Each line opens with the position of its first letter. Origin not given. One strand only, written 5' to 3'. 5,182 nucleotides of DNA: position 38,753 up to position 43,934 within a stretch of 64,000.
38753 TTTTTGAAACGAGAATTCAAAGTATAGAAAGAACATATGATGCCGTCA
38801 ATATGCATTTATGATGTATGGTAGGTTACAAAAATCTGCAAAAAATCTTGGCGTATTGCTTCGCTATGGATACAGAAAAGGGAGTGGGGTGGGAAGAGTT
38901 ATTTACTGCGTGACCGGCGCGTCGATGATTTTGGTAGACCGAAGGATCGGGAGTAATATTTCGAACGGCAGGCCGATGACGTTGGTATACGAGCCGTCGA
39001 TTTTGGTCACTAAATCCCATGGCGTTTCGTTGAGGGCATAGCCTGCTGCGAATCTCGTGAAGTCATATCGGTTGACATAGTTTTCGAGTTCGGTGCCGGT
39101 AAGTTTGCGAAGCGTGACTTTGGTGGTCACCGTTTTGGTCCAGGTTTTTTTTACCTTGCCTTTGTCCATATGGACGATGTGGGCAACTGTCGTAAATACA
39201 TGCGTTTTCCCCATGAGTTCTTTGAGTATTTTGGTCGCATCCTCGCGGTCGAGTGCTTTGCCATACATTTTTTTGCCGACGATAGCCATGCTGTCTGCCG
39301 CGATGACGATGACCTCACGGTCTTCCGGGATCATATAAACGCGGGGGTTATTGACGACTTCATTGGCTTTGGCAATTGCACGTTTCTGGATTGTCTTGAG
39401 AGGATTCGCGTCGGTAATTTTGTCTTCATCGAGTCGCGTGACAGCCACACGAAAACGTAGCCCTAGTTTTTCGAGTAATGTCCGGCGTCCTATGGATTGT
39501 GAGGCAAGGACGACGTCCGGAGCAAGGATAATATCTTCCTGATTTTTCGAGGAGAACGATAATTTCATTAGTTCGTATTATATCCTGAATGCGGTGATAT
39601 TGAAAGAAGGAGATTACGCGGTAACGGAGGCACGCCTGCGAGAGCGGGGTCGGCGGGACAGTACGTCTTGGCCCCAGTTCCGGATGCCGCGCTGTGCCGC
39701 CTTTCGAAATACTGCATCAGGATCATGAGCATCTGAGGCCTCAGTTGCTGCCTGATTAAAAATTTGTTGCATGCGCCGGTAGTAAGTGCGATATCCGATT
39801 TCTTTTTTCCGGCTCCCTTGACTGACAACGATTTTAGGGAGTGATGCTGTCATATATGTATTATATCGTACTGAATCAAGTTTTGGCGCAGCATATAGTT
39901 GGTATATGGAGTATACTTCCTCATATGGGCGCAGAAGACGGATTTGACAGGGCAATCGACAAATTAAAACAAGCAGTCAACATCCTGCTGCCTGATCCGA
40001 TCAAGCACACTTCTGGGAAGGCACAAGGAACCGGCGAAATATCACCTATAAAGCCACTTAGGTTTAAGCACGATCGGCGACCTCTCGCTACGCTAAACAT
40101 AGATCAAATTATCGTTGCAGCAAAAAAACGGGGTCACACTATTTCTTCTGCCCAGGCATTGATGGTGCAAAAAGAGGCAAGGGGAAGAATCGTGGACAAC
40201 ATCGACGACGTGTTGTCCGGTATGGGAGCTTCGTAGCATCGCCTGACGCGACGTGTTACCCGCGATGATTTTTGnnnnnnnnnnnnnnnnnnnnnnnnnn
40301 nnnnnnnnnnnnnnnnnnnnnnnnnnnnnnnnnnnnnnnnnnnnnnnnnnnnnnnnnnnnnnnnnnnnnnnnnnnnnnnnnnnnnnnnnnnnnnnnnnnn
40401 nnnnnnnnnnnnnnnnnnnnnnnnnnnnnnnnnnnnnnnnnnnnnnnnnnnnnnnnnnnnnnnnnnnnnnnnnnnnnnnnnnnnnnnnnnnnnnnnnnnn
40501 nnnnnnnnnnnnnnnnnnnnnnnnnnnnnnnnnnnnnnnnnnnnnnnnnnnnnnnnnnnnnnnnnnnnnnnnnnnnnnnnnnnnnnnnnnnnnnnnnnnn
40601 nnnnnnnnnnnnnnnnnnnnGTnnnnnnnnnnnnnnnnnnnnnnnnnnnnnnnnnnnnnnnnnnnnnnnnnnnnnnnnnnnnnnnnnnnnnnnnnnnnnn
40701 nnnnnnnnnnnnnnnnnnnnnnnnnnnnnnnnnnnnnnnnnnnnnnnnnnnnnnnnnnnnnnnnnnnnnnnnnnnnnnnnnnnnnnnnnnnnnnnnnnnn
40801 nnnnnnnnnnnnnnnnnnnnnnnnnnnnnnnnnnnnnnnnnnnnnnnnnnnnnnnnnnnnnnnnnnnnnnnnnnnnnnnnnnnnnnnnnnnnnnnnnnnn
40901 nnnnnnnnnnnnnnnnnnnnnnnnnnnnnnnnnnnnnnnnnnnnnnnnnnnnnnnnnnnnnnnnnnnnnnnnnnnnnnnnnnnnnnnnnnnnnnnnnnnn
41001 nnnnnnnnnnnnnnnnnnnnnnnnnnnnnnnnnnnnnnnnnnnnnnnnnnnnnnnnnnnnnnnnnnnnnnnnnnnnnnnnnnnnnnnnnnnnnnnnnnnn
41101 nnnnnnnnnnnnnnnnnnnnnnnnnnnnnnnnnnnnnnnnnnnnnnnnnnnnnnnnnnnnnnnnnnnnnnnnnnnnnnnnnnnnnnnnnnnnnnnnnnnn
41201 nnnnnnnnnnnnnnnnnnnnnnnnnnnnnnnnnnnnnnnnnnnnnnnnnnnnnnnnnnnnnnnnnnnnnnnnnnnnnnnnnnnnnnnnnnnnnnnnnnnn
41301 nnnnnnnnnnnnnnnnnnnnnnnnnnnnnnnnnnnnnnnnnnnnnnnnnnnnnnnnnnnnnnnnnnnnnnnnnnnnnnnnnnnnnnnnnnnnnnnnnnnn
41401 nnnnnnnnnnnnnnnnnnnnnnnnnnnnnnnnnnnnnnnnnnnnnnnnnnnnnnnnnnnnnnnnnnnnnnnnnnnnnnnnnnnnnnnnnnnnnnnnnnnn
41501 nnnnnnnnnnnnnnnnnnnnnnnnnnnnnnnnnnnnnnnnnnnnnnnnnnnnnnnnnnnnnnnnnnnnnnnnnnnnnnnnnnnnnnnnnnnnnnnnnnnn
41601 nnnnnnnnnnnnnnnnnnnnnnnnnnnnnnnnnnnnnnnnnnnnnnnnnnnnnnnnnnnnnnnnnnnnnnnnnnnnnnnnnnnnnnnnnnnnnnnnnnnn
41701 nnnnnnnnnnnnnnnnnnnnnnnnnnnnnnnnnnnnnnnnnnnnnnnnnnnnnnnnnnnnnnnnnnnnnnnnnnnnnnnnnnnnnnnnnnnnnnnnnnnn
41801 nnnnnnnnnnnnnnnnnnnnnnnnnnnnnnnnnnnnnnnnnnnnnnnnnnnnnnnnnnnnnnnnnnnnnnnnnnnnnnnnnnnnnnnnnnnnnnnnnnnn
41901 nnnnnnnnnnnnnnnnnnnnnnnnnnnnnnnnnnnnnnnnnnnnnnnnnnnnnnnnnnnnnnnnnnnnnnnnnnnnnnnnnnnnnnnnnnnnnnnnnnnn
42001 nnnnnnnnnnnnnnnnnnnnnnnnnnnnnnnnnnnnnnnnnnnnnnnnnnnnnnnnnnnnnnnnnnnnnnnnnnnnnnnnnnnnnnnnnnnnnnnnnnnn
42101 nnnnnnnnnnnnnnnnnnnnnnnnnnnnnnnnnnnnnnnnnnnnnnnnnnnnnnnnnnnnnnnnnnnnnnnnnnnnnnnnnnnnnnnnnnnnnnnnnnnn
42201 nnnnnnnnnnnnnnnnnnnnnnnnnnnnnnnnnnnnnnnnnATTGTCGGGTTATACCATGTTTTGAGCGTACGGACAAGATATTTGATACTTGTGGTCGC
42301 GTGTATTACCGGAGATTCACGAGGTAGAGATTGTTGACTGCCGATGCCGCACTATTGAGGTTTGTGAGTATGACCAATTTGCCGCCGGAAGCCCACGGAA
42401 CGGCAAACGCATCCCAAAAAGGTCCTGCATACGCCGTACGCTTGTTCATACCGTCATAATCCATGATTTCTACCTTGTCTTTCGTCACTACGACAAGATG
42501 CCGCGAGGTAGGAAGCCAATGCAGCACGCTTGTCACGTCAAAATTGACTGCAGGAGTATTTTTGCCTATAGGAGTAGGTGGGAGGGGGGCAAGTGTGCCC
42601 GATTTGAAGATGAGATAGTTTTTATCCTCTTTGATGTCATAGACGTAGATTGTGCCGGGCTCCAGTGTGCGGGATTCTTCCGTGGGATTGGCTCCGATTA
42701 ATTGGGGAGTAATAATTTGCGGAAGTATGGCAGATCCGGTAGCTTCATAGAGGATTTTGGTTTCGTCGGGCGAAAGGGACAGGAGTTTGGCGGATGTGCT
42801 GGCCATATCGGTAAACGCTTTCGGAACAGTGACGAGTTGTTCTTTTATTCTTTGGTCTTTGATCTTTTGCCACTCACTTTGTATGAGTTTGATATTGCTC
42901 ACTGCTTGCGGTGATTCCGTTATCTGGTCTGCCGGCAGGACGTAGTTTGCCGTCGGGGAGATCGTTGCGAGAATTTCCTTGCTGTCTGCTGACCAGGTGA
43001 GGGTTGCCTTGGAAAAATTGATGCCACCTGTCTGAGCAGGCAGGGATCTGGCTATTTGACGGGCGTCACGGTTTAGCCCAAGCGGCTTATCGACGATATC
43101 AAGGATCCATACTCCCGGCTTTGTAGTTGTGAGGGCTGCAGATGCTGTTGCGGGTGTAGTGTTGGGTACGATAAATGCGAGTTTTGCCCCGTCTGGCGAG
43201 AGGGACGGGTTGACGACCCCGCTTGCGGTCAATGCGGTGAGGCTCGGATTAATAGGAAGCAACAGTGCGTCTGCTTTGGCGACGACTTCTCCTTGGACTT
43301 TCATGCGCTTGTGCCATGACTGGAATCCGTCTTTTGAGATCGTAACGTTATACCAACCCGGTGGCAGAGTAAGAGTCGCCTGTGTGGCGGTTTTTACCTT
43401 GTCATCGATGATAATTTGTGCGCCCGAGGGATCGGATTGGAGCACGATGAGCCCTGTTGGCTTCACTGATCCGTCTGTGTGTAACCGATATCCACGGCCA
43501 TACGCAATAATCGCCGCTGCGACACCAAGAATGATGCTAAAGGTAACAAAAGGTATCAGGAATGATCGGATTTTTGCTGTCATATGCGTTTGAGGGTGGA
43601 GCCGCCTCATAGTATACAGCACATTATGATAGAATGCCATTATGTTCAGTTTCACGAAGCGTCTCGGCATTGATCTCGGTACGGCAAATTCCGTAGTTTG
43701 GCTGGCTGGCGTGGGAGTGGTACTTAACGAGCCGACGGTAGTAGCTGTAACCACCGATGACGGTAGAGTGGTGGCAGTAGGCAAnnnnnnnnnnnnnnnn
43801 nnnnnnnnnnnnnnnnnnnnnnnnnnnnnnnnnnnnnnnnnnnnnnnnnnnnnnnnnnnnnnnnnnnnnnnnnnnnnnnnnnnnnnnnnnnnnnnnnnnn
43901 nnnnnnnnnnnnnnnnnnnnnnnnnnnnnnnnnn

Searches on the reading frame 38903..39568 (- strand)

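Call 14: search_protein_families(library=pfam, proteins=[window:38903-39568:-], max_evalue=0.01)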
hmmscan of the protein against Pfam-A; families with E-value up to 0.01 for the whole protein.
window:38903-39568:- (221 aa): 1 family
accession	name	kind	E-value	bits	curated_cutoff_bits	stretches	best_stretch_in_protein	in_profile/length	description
PF02545.19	Maf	-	8.6e-40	136.8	27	1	19-210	2-185/187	Maf-like protein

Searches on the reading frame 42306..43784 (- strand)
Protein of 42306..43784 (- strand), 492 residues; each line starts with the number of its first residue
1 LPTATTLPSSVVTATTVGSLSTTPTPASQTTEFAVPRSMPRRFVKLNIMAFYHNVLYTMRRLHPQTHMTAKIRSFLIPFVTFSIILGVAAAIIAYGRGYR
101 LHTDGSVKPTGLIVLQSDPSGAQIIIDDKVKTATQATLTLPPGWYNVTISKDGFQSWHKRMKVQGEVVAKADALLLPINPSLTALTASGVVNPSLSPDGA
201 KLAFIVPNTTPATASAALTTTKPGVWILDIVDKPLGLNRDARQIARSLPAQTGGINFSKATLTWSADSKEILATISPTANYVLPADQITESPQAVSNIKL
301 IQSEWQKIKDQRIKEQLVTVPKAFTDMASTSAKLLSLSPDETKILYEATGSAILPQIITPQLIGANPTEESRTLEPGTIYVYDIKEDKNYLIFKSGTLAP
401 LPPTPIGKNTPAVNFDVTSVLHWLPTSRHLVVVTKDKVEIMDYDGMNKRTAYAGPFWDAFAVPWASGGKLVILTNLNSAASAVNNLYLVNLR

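Call 14: search_protein_families(library=pfam, proteins=[window:42306-43784:-], max_evalue=0.01)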
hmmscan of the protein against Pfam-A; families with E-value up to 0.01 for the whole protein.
window:42306-43784:- (492 aa): 2 families
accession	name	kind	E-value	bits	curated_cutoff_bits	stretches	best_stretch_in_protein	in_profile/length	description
PF08308.17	PEGA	-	3.9e-10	39.9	20.8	1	111-169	2-61/71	PEGA domain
PF13620.12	CarboxypepD_reg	-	0.0046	17.7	32.3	0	137-165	41-71/82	Carboxypeptidase regulatory-like domain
